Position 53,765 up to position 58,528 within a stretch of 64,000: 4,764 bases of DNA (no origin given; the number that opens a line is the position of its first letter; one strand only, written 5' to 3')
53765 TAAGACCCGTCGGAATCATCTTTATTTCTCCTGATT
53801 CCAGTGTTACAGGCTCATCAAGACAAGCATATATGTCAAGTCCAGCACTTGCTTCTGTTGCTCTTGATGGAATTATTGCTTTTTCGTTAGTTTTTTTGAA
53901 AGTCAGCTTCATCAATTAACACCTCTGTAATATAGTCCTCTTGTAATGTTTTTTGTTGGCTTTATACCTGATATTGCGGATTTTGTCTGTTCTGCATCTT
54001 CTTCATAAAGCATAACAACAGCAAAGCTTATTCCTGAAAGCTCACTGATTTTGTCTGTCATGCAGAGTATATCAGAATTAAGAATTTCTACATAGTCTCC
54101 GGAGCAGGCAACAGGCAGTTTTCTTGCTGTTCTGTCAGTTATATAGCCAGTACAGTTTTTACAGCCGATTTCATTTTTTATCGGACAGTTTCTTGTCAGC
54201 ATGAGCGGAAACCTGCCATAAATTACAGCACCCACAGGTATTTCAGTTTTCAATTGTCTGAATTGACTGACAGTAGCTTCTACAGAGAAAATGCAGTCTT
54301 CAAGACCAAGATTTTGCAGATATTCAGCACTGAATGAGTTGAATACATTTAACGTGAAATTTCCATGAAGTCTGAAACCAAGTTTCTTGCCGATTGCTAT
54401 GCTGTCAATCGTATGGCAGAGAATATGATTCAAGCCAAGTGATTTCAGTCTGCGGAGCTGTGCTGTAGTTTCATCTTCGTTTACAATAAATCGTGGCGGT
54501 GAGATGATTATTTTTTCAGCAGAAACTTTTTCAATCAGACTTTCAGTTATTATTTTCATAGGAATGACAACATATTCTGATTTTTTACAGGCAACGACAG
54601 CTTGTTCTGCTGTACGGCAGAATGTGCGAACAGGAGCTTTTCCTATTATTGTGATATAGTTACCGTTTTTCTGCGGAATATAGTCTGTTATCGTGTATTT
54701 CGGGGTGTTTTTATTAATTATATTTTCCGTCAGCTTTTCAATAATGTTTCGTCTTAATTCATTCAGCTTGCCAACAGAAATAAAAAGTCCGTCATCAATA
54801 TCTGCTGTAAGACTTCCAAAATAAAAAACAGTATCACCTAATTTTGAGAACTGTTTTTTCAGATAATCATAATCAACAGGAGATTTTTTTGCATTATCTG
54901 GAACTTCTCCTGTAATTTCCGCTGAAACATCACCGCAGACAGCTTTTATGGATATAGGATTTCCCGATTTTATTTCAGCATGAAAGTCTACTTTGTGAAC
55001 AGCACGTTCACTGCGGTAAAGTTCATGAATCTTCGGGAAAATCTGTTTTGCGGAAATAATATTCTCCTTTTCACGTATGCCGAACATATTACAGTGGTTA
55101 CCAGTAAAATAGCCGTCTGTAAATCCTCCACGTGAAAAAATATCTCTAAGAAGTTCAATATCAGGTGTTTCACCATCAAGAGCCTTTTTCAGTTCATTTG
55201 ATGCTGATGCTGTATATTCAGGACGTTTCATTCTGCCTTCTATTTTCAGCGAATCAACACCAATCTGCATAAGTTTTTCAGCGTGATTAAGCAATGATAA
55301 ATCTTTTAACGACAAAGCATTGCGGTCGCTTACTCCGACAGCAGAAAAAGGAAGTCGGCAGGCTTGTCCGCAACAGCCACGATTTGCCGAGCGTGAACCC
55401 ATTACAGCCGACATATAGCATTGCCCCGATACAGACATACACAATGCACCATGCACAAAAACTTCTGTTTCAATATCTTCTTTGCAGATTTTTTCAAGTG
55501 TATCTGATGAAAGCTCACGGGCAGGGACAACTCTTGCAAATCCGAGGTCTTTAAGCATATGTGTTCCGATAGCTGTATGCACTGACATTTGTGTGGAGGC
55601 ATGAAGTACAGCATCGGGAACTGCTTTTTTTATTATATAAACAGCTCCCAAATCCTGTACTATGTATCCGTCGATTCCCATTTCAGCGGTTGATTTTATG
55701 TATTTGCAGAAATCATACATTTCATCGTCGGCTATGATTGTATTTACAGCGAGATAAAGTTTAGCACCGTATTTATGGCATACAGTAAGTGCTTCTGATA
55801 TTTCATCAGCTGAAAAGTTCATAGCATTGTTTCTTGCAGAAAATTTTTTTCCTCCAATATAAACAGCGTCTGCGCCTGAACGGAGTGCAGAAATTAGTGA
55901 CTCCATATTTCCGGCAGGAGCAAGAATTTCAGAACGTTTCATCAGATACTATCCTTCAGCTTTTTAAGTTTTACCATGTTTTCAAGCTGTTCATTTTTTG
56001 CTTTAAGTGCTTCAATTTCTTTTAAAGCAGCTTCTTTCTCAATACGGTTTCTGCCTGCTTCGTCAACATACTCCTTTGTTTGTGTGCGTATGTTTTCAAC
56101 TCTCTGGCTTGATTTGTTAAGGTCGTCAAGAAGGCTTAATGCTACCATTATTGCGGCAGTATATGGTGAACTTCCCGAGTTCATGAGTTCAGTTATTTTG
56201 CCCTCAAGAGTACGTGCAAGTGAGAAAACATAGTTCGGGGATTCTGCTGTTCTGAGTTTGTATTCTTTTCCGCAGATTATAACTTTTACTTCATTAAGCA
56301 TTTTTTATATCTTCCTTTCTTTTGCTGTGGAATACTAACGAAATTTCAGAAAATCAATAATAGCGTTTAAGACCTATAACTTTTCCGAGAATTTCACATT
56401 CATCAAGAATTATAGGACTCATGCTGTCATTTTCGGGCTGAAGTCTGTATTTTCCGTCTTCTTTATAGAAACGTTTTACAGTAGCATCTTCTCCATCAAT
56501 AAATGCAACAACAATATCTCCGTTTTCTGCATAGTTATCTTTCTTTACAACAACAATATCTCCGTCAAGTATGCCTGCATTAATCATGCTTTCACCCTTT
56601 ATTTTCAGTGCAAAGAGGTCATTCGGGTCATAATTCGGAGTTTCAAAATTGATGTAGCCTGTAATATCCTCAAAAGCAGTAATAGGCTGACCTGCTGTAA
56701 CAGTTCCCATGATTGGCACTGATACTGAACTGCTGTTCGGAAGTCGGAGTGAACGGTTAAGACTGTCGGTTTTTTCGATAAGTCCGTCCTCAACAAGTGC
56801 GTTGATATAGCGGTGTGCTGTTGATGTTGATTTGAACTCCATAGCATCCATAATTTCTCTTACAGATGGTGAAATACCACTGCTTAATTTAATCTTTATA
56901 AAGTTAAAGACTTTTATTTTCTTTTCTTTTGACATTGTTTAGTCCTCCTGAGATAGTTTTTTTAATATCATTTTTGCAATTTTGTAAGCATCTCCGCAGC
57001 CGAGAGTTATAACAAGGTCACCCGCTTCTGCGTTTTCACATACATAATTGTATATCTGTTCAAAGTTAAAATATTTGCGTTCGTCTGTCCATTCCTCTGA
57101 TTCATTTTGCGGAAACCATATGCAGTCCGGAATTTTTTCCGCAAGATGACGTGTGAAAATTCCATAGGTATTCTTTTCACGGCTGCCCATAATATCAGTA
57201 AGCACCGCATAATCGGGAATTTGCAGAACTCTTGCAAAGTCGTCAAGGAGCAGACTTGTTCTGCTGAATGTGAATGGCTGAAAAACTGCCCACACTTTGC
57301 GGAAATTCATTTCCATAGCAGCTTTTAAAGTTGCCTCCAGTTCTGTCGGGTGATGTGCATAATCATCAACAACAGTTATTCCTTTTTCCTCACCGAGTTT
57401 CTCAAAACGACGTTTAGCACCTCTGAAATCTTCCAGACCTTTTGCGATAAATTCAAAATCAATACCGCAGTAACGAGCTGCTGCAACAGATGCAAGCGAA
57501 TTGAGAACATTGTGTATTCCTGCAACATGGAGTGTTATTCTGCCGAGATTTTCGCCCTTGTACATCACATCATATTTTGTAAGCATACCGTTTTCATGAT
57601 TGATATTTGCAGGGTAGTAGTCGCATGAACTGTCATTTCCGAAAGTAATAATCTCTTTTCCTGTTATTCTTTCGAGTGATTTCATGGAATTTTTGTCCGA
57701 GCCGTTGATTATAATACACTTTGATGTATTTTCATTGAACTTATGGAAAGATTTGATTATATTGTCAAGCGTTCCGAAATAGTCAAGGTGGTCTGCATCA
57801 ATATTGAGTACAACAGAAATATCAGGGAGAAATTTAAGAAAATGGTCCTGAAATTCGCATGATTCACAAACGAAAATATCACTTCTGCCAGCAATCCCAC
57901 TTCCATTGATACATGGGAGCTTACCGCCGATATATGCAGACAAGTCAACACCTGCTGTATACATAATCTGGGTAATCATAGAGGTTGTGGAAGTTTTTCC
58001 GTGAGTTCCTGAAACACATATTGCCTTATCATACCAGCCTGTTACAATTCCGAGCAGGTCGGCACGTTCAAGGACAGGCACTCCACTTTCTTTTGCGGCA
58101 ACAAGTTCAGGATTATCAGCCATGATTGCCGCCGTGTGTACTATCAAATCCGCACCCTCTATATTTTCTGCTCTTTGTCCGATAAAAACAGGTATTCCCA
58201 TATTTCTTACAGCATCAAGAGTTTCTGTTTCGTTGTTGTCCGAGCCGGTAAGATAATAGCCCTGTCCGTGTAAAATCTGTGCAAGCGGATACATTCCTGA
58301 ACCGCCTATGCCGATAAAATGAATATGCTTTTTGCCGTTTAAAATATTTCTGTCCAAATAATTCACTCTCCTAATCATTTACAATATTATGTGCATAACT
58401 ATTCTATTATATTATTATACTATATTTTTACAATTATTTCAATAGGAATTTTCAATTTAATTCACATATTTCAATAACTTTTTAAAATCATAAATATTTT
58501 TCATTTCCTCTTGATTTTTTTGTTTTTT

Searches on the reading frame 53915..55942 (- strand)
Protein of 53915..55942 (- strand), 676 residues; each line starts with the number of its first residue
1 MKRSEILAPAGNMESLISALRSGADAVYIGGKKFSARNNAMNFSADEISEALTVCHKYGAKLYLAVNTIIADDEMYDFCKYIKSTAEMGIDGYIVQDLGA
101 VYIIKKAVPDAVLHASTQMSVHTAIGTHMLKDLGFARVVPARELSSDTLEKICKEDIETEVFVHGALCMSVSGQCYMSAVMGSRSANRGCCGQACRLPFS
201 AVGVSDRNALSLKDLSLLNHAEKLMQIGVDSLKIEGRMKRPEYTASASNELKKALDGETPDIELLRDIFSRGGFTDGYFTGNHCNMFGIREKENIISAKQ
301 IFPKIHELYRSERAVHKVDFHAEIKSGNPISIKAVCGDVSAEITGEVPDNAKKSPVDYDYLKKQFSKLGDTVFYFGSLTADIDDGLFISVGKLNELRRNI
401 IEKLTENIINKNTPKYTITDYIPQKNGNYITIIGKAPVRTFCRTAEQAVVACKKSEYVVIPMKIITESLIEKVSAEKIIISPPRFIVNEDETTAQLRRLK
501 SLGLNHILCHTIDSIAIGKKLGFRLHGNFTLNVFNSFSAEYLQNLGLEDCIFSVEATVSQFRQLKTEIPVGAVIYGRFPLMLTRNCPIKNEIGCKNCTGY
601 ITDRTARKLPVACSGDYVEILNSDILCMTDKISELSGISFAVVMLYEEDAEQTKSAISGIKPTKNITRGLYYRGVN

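Call 39: search_protein_families(library=pfam, proteins=[window:53915-55942:-], max_evalue=0.0001)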
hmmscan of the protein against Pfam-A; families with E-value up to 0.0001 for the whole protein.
window:53915-55942:- (676 aa): 2 families
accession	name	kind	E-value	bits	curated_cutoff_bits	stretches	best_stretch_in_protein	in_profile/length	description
PF01136.24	Peptidase_U32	-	7.9e-65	218.8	22.4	1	77-282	3-230/233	Peptidase family U32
PF12392.13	DUF3656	-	1.6e-20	74.2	22.1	1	304-408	12-108/109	Collagenase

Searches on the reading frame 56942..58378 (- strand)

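Call 39: search_protein_families(library=pfam, proteins=[window:56942-58378:-], max_evalue=0.0001)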
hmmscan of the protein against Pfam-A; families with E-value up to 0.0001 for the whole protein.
window:56942-58378:- (479 aa): 3 families
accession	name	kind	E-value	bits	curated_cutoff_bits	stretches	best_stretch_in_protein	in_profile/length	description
PF08245.18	Mur_ligase_M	-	8.8e-25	88.3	24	1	122-301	1-200/200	Mur ligase middle domain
PF01225.30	Mur_ligase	-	7e-24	84.5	21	1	18-111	1-89/95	Mur ligase family, catalytic domain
PF02875.26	Mur_ligase_C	-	2.6e-17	64.3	28.4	1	323-462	1-127/127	Mur ligase, glutamate ligase domain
